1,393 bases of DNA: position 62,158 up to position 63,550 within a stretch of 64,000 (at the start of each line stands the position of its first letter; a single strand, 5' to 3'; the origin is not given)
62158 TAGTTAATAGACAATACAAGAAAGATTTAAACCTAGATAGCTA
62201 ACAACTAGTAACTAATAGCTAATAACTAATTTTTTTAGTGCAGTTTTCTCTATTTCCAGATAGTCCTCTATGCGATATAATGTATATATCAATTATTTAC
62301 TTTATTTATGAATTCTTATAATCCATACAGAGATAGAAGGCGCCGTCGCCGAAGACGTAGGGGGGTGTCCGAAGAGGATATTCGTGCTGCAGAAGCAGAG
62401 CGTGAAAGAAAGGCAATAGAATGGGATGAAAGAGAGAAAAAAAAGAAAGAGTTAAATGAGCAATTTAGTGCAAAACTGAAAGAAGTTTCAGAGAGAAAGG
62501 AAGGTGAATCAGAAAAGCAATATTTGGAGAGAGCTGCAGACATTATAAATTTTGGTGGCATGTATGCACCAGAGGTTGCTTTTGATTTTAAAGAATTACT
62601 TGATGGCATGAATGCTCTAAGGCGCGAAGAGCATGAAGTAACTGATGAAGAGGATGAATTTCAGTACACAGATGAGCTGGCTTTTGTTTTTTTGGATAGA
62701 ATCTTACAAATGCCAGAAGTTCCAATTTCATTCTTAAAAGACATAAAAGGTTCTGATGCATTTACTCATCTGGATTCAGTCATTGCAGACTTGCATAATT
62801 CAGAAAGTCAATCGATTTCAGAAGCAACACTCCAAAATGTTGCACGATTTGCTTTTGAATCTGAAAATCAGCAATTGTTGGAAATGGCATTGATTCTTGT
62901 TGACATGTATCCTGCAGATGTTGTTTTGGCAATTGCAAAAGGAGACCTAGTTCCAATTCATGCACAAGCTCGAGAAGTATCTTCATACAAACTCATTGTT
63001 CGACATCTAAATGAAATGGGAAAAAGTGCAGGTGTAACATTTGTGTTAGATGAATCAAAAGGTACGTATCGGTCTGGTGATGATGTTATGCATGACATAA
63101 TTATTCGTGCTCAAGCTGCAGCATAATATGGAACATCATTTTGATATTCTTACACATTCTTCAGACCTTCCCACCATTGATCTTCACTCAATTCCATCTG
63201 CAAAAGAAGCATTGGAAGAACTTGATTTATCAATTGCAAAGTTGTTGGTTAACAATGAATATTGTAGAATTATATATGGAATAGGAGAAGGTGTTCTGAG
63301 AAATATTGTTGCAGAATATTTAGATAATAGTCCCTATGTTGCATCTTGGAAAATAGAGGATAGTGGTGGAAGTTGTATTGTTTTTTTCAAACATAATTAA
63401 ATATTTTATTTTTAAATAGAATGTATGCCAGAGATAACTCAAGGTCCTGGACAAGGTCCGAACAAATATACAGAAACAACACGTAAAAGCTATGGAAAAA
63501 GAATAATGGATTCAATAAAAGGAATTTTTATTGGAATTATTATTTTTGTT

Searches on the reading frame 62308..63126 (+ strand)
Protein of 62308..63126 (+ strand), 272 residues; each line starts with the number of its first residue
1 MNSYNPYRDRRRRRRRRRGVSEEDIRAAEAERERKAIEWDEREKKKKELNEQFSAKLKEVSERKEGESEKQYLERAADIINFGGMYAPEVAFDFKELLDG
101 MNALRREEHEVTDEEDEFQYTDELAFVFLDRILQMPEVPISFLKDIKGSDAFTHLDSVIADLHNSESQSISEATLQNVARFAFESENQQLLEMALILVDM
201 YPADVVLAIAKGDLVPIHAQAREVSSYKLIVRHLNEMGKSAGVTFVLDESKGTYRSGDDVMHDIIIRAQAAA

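Call 21: search_protein_families(library=pfam, proteins=[window:62308-63126:+], max_evalue=0.01)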
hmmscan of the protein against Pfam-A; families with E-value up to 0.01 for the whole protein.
window:62308-63126:+ (272 aa): 0 families

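Call 59: find_homologous_proteins(query=window:62308-63126:+)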
Query window:62308-63126:+ (272 aa): 1 proteins with E <= 0.001 among 1486 candidates.
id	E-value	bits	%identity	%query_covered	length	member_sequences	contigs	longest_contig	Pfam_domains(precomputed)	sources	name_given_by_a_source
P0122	1.3e-169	580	100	100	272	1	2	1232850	-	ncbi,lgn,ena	-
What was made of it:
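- hyp272 is also recorded on a 1.23-Mb NCBI contig (call 59).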

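Call 91: search_protein_families(library=phrogs, proteins=[window:62308-63126:+], max_evalue=0.01)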
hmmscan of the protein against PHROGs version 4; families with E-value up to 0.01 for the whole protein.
window:62308-63126:+ (272 aa): 0 families

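Call 92: search_protein_families(library=padloc, proteins=[window:62308-63126:+], max_evalue=0.01)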
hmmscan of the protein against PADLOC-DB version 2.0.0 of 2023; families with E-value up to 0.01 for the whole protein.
window:62308-63126:+ (272 aa): 0 families

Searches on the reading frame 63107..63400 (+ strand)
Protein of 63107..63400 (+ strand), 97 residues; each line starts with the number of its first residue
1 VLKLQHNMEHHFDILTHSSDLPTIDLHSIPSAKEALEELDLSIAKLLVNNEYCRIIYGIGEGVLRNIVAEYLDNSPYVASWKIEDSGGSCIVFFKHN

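Call 21: search_protein_families(library=pfam, proteins=[window:63107-63400:+], max_evalue=0.01)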
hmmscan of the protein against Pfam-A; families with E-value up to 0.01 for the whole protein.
window:63107-63400:+ (97 aa): 1 family
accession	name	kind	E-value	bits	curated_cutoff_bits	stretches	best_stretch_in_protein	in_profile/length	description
PF01713.27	Smr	-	6.7e-09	36.2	25.7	1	24-85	1-63/77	Smr domain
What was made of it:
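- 63128..63400 (+): Smr-domain gene: the conserved right-hand anchor of the slot. Pfam Smr (call 21).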
